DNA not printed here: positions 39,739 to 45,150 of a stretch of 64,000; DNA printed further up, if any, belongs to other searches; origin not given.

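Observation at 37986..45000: Operon of two T9SS-type cargo proteins: FG-GAP repeat protein plus a 1703-aa protein of unknown function, with lower GC than the flanks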

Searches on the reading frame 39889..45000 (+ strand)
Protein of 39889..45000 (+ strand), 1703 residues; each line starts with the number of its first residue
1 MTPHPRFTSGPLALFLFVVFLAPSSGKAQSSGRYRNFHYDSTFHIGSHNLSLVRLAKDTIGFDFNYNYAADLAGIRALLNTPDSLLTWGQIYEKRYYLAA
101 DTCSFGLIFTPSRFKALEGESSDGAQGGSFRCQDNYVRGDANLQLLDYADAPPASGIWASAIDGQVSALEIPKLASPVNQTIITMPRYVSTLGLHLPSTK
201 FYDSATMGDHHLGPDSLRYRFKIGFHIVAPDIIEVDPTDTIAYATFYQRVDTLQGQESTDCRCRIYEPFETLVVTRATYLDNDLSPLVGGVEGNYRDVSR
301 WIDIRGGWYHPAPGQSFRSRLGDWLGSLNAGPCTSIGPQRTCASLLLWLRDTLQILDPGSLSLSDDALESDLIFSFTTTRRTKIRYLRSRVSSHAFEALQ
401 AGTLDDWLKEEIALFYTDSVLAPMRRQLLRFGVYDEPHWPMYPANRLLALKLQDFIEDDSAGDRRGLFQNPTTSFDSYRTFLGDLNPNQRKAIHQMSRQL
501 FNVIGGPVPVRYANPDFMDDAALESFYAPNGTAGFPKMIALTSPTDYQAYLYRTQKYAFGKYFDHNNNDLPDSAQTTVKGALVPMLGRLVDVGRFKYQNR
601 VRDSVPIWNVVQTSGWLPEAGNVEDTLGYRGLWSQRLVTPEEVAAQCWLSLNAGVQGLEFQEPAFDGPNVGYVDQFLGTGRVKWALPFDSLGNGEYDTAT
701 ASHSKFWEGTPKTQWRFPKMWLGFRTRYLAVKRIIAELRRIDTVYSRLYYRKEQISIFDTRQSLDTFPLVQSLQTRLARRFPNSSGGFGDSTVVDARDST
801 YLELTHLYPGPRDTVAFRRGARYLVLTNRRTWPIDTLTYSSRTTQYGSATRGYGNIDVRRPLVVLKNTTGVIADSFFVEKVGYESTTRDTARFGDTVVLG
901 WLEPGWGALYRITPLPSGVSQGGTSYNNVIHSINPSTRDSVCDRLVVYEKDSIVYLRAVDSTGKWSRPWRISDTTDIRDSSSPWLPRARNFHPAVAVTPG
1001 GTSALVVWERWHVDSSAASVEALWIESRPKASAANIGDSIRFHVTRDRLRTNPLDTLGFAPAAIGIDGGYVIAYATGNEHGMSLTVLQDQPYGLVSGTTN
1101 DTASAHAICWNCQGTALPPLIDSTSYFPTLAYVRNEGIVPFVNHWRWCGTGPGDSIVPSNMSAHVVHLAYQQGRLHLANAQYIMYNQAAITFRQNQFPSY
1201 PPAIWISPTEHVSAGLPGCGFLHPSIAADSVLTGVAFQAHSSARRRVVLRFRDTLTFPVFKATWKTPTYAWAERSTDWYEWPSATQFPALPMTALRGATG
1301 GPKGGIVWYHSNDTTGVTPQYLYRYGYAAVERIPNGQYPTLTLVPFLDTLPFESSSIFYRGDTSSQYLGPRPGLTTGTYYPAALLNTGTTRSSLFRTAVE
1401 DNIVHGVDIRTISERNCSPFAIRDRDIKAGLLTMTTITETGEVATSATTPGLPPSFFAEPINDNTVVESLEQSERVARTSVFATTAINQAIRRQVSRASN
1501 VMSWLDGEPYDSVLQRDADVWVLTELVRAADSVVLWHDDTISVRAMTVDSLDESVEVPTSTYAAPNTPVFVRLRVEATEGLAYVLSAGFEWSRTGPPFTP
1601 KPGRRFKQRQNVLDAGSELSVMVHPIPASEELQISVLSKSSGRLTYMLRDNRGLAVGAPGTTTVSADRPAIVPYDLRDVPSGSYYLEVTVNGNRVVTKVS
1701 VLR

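Call 5: search_protein_families(library=ncbifam, proteins=[window:39889-45000:+], max_evalue=1)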
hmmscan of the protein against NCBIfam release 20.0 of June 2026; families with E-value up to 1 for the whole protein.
window:39889-45000:+ (1703 aa): 0 families

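Call 6: search_protein_families(library=pfam, proteins=[window:39889-45000:+], max_evalue=1)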
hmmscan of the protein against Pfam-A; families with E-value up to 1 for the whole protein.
window:39889-45000:+ (1703 aa): 1 family
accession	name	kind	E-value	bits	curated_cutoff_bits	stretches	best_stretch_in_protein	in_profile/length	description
PF18962.6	Por_Secre_tail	-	0.038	14.7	27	1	1623-1700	1-74/75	Secretion system C-terminal sorting domain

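Call 8: find_homologous_proteins(query=window:39889-44997:+)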
Query window:39889-44997:+ (1703 aa): 3 proteins with E <= 0.001 among 8000 candidates.
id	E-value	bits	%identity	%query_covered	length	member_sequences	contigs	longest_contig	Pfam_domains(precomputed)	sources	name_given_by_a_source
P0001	0.0e+0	3970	100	100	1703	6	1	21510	-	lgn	-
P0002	0.0e+0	3356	84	100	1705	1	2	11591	-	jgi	jgi:hypothetical protein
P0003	0.0e+0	1554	46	98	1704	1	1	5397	-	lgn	-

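Call 11: find_encoding_contigs(protein=P0003, flank=10000)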
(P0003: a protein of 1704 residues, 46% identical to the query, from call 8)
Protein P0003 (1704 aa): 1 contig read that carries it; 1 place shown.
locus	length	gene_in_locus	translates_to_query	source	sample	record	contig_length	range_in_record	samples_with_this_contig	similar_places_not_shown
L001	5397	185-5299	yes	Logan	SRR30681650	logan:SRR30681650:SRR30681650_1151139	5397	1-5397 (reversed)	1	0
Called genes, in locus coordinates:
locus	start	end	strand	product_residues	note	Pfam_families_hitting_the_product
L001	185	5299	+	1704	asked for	-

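Call 12: find_encoding_contigs(protein=P0002, flank=10000)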
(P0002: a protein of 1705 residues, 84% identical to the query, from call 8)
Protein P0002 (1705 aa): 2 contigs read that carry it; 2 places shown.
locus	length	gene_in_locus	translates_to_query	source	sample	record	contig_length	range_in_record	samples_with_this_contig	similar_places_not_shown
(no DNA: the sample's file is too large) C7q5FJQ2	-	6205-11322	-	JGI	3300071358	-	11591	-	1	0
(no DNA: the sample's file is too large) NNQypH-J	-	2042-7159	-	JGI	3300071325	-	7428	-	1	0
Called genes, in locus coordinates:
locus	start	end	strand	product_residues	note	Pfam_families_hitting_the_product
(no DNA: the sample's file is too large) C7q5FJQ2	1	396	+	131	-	?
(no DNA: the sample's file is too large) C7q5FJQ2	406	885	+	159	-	PF20465:MmeI_hel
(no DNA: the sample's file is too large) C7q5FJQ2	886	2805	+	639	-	PF01839:FG-GAP (faint), PF13517:FG-GAP_3 (weak), PF18962:Por_Secre_tail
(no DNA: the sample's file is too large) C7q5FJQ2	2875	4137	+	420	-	PF20464:MmeI_N, PF20465:MmeI_hel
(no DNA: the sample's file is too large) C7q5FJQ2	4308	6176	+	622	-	PF13517:FG-GAP_3 (faint), PF18962:Por_Secre_tail (weak)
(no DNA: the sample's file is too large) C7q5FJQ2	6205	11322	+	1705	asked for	-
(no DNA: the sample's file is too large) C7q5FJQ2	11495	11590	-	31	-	?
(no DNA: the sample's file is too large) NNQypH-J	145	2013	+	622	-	PF13517:FG-GAP_3 (faint), PF18962:Por_Secre_tail (weak)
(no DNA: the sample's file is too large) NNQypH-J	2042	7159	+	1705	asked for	-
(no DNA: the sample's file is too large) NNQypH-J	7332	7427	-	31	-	?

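Call 13: search_solved_structures(query=A1, max_evalue=10, show_alignments=2)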
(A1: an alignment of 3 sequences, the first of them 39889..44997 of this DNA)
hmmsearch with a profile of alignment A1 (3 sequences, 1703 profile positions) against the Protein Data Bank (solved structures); distinct sequences matched with E-value up to 10: 0.

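Call 42: find_homologous_proteins(query=A3, max_evalue=0.00001)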
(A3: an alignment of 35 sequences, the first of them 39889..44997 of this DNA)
Query A3 (35 sequences) (1703 aa, profile of the alignment): 3 proteins with E <= 0.00001 among 8000 candidates.
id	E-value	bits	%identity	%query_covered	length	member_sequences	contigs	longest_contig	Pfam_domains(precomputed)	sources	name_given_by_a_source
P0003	0.0e+0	1915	46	98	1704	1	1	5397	-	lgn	-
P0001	0.0e+0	1884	100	100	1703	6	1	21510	-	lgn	-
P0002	0.0e+0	1867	84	100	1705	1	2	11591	-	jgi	jgi:hypothetical protein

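Call 60: find_related_loci(query=A3, collection=genome_contigs, flank=4000)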
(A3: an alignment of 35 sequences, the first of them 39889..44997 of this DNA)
Query A3 (1703 aa) in genome_contigs; peptide patterns used: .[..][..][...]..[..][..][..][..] (x = any residue, [..] = any of these).
29 stretches matched a pattern; 12 encode a relative of the query (tblastn E <= 1e-3); 12 distinct loci.
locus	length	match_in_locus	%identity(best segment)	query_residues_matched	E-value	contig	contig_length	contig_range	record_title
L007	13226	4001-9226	31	6-1703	0e+0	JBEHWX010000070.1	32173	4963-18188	MAG: Bacteroidota bacterium isolate ES1.bin.100 NODE_1314_length_32173_cov_7.653115, whole genome shotgun sequence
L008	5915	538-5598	31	3-1703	0e+0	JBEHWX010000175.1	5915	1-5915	MAG: Bacteroidota bacterium isolate ES1.bin.100 NODE_13953_length_5915_cov_8.733838, whole genome shotgun sequence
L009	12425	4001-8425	30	261-1701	1e-174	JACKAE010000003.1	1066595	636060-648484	MAG: Ignavibacteria bacterium isolate HK-STAS-BACT-82 HK-STAS-BACT-82_3, whole genome shotgun sequence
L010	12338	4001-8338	31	224-1701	2e-170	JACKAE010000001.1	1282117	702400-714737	MAG: Ignavibacteria bacterium isolate HK-STAS-BACT-82 HK-STAS-BACT-82_1, whole genome shotgun sequence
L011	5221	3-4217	31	239-1701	5e-175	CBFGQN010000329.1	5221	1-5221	MAG TPA_asm: uncultured Ignavibacteria bacterium isolate SRR15517647_binner12_Refined_3 genome assembly, contig: ERZ2732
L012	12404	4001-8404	30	231-1703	5e-167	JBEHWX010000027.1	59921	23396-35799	MAG: Bacteroidota bacterium isolate ES1.bin.100 NODE_511_length_59921_cov_7.971883, whole genome shotgun sequence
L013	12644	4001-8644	31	217-1701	2e-168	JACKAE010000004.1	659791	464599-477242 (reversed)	MAG: Ignavibacteria bacterium isolate HK-STAS-BACT-82 HK-STAS-BACT-82_4, whole genome shotgun sequence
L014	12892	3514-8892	29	7-1703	3e-158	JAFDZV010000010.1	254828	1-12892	MAG: Bacteroidetes bacterium isolate SZAS-92 BACT-TMP-15__10__length-254828, whole genome shotgun sequence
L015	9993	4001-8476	30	212-1703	7e-165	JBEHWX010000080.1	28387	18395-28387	MAG: Bacteroidota bacterium isolate ES1.bin.100 NODE_1541_length_28387_cov_8.200650, whole genome shotgun sequence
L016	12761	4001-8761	29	39-1701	7e-177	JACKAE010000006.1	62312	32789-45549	MAG: Ignavibacteria bacterium isolate HK-STAS-BACT-82 HK-STAS-BACT-82_6, whole genome shotgun sequence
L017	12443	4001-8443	32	235-1703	1e-169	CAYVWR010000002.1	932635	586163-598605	MAG TPA_asm: uncultured Alphaproteobacteria bacterium isolate SRP344714_co2_242 genome assembly, contig: NODE_3_length_9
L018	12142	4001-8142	29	238-1702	4e-147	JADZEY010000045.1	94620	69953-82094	MAG: Armatimonadota bacterium isolate SJ842 c_000000546560, whole genome shotgun sequence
